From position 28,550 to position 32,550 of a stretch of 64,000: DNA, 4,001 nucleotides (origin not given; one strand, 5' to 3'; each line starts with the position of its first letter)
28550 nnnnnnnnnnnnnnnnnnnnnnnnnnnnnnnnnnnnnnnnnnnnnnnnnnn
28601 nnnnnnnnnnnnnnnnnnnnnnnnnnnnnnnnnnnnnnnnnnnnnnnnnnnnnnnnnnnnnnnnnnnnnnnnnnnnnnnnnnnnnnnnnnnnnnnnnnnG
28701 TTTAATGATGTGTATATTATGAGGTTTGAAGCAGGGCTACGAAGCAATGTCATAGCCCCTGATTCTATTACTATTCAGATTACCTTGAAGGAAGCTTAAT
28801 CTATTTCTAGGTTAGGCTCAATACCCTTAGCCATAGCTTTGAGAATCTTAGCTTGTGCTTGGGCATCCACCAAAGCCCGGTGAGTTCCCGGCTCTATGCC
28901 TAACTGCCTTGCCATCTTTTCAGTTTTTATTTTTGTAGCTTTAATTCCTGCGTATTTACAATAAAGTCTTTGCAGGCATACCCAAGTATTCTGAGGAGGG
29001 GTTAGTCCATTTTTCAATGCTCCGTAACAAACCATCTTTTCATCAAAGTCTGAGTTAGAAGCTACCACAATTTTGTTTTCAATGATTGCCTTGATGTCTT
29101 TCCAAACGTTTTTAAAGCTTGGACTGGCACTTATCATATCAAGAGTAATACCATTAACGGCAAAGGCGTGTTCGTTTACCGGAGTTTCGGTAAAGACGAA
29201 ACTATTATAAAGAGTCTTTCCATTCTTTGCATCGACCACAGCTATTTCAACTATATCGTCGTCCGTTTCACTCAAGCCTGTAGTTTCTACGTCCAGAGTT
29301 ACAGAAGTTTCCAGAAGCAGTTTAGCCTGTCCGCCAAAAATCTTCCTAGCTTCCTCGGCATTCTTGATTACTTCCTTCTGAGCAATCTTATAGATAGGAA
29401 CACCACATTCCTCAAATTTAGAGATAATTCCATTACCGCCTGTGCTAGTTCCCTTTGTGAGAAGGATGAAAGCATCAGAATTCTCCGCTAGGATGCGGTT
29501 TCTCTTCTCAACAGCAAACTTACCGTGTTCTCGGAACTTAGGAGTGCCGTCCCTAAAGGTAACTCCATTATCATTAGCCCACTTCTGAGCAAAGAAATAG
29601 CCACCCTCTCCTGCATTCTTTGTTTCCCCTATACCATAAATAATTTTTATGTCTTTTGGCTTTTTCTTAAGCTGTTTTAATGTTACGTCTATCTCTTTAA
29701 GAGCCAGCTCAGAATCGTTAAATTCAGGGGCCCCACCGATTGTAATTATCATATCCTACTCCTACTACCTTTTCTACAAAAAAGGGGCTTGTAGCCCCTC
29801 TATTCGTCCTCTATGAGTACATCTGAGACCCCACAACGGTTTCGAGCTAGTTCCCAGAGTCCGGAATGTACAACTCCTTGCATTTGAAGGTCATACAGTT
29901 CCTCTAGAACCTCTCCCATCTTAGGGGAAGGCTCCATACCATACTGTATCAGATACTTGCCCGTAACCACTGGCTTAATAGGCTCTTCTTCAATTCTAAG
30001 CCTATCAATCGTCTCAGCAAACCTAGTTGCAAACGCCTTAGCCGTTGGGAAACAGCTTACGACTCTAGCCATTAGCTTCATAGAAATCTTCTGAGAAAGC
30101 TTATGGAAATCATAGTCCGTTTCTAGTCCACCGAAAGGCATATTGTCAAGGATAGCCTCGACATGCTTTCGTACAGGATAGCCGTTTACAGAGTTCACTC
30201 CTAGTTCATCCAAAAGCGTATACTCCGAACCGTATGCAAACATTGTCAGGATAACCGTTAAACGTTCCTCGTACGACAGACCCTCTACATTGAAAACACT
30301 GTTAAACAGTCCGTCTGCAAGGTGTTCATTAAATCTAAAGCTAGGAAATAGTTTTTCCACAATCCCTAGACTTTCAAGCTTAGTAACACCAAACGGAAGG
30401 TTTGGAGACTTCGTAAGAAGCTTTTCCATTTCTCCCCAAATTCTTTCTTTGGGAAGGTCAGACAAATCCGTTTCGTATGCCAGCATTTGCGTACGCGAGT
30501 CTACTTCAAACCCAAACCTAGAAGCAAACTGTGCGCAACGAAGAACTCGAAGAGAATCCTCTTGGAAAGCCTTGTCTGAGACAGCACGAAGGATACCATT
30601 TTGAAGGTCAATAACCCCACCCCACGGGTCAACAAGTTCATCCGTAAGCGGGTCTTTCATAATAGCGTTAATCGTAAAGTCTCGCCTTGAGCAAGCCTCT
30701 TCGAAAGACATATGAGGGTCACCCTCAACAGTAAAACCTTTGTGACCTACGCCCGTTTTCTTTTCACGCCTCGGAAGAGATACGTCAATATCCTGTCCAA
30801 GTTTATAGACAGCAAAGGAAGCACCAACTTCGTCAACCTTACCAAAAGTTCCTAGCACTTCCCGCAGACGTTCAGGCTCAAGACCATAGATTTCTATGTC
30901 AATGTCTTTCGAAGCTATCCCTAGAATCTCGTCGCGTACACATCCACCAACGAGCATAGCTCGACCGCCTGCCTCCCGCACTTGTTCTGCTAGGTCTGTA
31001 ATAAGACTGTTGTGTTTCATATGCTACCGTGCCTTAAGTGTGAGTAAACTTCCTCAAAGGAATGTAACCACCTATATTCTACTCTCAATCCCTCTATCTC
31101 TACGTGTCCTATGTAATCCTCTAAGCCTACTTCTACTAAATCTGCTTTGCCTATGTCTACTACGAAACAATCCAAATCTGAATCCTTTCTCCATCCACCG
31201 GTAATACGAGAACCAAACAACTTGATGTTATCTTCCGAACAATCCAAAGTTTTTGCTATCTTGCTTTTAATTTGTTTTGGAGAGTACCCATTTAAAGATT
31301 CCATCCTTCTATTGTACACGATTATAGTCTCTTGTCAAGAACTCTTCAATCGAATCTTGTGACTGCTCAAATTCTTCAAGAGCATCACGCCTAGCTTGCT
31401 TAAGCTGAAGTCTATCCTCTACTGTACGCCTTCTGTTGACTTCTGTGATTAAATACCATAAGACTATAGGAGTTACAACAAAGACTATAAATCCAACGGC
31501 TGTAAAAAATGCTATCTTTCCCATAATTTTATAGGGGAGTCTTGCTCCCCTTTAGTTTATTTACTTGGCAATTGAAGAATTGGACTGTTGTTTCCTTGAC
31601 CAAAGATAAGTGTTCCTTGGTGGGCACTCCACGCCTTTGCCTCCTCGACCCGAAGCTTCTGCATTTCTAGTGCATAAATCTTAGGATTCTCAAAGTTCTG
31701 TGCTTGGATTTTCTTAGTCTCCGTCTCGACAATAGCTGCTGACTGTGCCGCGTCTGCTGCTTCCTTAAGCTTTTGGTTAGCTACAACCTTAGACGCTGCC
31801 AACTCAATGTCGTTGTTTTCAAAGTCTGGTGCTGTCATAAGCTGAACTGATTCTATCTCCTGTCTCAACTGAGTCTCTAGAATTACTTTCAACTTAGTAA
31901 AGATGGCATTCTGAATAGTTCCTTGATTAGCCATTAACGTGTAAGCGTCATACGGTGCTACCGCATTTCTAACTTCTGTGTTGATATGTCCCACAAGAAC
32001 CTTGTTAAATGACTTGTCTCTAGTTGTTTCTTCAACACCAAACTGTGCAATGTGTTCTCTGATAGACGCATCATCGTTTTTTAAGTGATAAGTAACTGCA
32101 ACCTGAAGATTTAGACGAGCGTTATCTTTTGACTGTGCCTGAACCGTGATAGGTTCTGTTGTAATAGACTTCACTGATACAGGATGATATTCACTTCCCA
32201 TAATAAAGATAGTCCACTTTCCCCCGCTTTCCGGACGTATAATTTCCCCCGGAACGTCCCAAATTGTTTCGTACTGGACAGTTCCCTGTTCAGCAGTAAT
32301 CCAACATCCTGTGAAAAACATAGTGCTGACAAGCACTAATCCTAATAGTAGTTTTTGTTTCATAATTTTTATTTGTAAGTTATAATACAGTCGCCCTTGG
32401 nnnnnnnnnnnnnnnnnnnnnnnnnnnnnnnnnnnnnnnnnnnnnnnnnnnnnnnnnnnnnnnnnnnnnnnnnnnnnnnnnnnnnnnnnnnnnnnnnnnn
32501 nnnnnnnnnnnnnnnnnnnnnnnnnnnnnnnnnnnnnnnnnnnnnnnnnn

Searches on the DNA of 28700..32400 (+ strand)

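Call 5: search_dna_similar(query=window:28700-32400:+, collection=phages, mode=near)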
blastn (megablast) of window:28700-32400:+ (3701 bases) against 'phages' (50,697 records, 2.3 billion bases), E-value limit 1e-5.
No match.

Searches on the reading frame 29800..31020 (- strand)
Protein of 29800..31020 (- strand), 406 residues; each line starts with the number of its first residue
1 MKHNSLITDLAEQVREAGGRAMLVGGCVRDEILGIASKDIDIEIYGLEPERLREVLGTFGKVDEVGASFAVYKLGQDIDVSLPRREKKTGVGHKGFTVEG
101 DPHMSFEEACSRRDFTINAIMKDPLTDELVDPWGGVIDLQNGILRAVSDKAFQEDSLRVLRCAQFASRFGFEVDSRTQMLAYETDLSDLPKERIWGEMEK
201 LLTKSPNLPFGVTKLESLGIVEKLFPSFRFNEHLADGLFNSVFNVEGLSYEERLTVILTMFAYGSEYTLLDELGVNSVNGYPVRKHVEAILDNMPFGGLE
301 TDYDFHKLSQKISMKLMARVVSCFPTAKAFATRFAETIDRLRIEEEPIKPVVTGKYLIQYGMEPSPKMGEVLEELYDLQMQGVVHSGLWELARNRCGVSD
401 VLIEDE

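Call 3: search_protein_families(library=pfam, proteins=[window:29800-31020:-], max_evalue=0.01)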
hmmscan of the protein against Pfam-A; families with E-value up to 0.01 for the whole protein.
window:29800-31020:- (406 aa): 2 families
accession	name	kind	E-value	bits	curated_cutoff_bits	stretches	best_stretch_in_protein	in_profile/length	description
PF01743.26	PolyA_pol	-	1.6e-17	64.4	23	1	22-145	2-126/126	Poly A polymerase head domain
PF12627.12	PolyA_pol_RNAbd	-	1e-05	25.6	22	1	170-228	3-60/64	Probable RNA and SrmB- binding site of polymerase A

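Call 4: search_protein_families(library=phrogs, proteins=[window:29800-31020:-], max_evalue=0.01)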
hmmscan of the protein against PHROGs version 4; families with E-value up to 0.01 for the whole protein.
window:29800-31020:- (406 aa): 3 families
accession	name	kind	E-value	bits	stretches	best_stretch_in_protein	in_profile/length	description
phrog_2244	-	DNA, RNA and nucleotide metabolism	1.5e-59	203.4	1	21-231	5-213/392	tRNA nucleotidyltransferase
phrog_24229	-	DNA, RNA and nucleotide metabolism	7.8e-20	72.4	1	22-202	7-205/245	tRNA nucleotidyltransferase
phrog_1614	-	DNA, RNA and nucleotide metabolism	3.7e-10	40.9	1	7-122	23-147/268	nucleotidyltransferase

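Call 9: search_protein_families(library=ncbifam, proteins=[window:29800-31020:-], max_evalue=0.1)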
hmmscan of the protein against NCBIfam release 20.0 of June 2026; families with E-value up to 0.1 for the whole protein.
window:29800-31020:- (406 aa): 10 families
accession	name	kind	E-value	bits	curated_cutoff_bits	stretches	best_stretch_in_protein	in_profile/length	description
NF008137.0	PRK10885.1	equivalog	2e-41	142.2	451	1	22-227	4-209/409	multifunctional CCA addition/repair protein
NF009813.0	PRK13298.1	equivalog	2.3e-36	125.6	606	1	22-229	4-211/417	tRNA CCA-pyrophosphorylase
NF009814.0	PRK13299.1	equivalog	2.1e-34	119.2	290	1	12-376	14-371/396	CCA tRNA nucleotidyltransferase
TIGR01942.1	pcnB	subfamily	1.3e-30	106.6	305.65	1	12-229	23-242/425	polynucleotide adenylyltransferase PcnB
NF009812.0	PRK13297.1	equivalog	6.4e-28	97.9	624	1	15-206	8-199/364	tRNA CCA-pyrophosphorylase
NF009811.0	PRK13296.1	equivalog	3.5e-25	88.6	469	1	22-230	4-210/360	CCA tRNA nucleotidyltransferase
TIGR02692.1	tRNA_CCA_actino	equivalog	6.6e-25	87.7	438.8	1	2-227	11-242/466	CCA tRNA nucleotidyltransferase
NF008634.1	PRK11623.1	equivalog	3.1e-16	59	702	1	14-226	56-281/469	polynucleotide adenylyltransferase PcnB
NF041569.1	A-tRNAntase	equivalog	1.9e-14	52.9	1440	1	22-231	483-698/880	A-adding tRNA nucleotidyltransferase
NF051474.1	APH_3p_Ia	exception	0.097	11.7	625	0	155-207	142-191/271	aminoglycoside O-phosphotransferase APH(3')-Ia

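Call 10: search_protein_families(library=padloc, proteins=[window:29800-31020:-], max_evalue=0.1)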
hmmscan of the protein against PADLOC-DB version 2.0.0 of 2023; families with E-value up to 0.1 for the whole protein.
window:29800-31020:- (406 aa): 0 families

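Call 12: search_solved_structures(query=window:29800-31020:-, max_evalue=0.001, show_alignments=2)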
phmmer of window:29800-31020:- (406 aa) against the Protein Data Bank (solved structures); distinct sequences matched with E-value up to 0.001: 20.
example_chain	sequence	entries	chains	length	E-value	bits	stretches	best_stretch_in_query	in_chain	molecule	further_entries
6ibp_A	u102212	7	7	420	3.9e-20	75.3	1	12-207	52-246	CCA-adding enzyme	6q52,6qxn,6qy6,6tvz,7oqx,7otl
7otr_A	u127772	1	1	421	3.9e-20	75.2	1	12-207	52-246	CCA-adding protein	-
3h37_A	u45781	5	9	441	1.5e-18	70.1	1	21-377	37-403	TRNA nucleotidyl transferase-related protein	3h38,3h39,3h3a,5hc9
1miv_A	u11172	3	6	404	1.4e-17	66.8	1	10-203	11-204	tRNA CCA-adding enzyme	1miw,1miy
4wby_A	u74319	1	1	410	2.1e-17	66.2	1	9-239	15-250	Poly A polymerase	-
1vfg_A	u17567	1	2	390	4.5e-17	65.2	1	14-239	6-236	poly A polymerase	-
4wbz_A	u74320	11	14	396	4.7e-17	65.1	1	14-239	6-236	Poly A polymerase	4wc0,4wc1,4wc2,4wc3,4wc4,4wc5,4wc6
3aqm_A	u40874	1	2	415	1.6e-16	63.3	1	13-205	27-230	Poly(A) polymerase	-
3aqk_A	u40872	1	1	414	7.8e-16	61.1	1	13-205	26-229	Poly(A) polymerase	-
3aql_A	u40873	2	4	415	7.9e-16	61.1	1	13-205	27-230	Poly(A) polymerase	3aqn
9ns2_A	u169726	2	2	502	1.4e-12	50.3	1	74-226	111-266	tRNA nucleotidyltransferase cca1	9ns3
9ns4_A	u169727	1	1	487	4.7e-11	45.4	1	107-215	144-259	tRNA nucleotidyltransferase cca2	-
9kma_A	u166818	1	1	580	5.8e-08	35.2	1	22-220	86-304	Polynucleotide adenylyltransferase family protein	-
8cbm_E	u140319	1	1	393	2.6e-07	33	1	20-204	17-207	CCA tRNA nucleotidyltransferase 1, mitochondrial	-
4x4w_A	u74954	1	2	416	2.7e-07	33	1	19-204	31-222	CCA tRNA nucleotidyltransferase 1, mitochondrial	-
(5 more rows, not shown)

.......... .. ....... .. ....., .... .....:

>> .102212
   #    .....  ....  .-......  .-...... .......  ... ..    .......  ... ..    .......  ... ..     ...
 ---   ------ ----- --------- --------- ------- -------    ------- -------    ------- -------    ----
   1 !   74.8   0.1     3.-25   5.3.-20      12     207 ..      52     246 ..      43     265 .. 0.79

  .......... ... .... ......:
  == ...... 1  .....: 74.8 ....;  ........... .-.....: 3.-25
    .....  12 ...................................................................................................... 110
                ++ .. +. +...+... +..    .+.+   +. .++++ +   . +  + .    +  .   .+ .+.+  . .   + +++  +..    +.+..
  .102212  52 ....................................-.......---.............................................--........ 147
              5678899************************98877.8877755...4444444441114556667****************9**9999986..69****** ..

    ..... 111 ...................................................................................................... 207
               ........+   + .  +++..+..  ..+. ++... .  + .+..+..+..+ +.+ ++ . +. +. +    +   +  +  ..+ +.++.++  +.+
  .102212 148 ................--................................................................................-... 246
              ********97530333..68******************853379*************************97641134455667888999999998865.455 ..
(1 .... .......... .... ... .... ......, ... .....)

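Call 16: find_related_loci(query=window:29800-31020:-, collection=viral_contigs, flank=6000)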
Query window:29800-31020:- (406 aa) in viral_contigs; peptide patterns used: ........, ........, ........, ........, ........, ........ (x = any residue, [..] = any of these).
3 stretches matched a pattern; 2 encode a relative of the query (tblastn E <= 1e-3); 2 distinct loci.
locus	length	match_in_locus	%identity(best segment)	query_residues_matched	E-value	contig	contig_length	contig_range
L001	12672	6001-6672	44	21-228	8e-49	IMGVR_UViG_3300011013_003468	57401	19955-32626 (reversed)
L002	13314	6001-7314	31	5-384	2e-45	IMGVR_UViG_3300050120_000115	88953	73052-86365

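Call 70: search_dna_similar(query=window:29800-31020:-, collection=phages, mode=protein, max_evalue=1e-10, max_rows=25)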
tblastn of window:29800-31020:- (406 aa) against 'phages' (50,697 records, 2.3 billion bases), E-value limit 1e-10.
Records with a match: 462; places in all: 462; records where one place covers at least 80% of the query: 16.
Best place of each record, by identity: <60% 462.
By first word of the organism name: Vibrio 93; Escherichia 50; Erwinia 43; Klebsiella 38; Aeromonas 36; Salmonella 29; Bacteriophage 21; Cronobacter 21; Prevotella 15; Pectobacterium 12; and 39 more.
By host as written in the record: - 94; Klebsiella pneumoniae 17; Cronobacter sakazakii 16; Prevotella sp. 15; Erwinia amylovora 14; Aeromonas salmonicida 14; Escherichia coli 11; Aeromonas hydrophila 9; and 149 more.
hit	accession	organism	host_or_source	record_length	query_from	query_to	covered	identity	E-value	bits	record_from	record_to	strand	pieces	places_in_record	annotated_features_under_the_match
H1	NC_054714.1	Mycobacterium phage Phabba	Mycobacterium smegmatis mc2 155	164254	3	380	93%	26.7%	6e-16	86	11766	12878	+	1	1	tRNA nucleotidyltransferase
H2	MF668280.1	Mycobacterium phage Phabba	Mycobacterium smegmatis mc2 155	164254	3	380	93%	26.7%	6e-16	86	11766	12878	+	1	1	tRNA nucleotidyltransferase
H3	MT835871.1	Bacteriophage sp.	human fecal samples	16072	10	225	53%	46.1%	5e-52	192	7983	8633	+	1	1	record has no annotation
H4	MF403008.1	Agrobacterium phage Atu_ph07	Agrobacterium tumefaciens C58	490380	7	375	91%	26.6%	3e-16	87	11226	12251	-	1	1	tRNA nucleotidyltransferase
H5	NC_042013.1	Agrobacterium phage Atu_ph07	Agrobacterium tumefaciens C58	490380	7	375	91%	26.6%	3e-16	87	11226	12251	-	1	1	tRNA nucleotidyltransferase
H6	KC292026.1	Halogranum tailed virus 1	Halogranum sp. SS5-1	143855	23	295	67%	35.8%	3e-29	126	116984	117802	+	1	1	242: tRNA adenylyltransferase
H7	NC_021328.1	Halogranum tailed virus 1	Halogranum sp. SS5-1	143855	23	295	67%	35.8%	3e-29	126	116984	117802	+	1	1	242: tRNA nucleotidyltransferase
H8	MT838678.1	Bacteriophage sp.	human fecal samples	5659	10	384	92%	26.0%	1e-16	88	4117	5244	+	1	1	record has no annotation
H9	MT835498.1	Bacteriophage sp.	human fecal samples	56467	1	381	94%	25.4%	4e-17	90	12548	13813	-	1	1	record has no annotation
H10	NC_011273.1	Mycobacterium phage Myrna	Mycobacterium smegmatis str. MC2 155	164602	3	381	93%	25.5%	9e-14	79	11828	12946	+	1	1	28: tRNA nucleotidyltransferase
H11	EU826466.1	Mycobacterium phage Myrna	Mycobacterium sp.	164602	3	381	93%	25.5%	9e-14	79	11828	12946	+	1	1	28: tRNA nucleotransferase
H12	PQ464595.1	Erwinia phage Kaldavass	Erwinia aphidicola W09_2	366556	14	269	63%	36.9%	1e-31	133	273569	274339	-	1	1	tRNA nucleotidyltransferase | hypothetical protein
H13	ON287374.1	Serratia phage vB_SmaM-Kashira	Serratia marcescens LVF3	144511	1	292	72%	32.3%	8e-26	115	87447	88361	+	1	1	DNA methylase | hypothetical protein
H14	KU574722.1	Pectobacterium phage vB_PcaM_CBB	Pectobacterium carotovorum subsp. ...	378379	19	269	62%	37.4%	1e-32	136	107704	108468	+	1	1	multifunctional tRNA nucleotidyl transferase/2'3'-cyclic ... | hypothetical protein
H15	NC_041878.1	Pectobacterium phage vB_PcaM_CBB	Pectobacterium carotovorum subsp. ...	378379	19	269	62%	37.4%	1e-32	136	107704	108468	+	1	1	tRNA nucleotidyltransferase | hypothetical protein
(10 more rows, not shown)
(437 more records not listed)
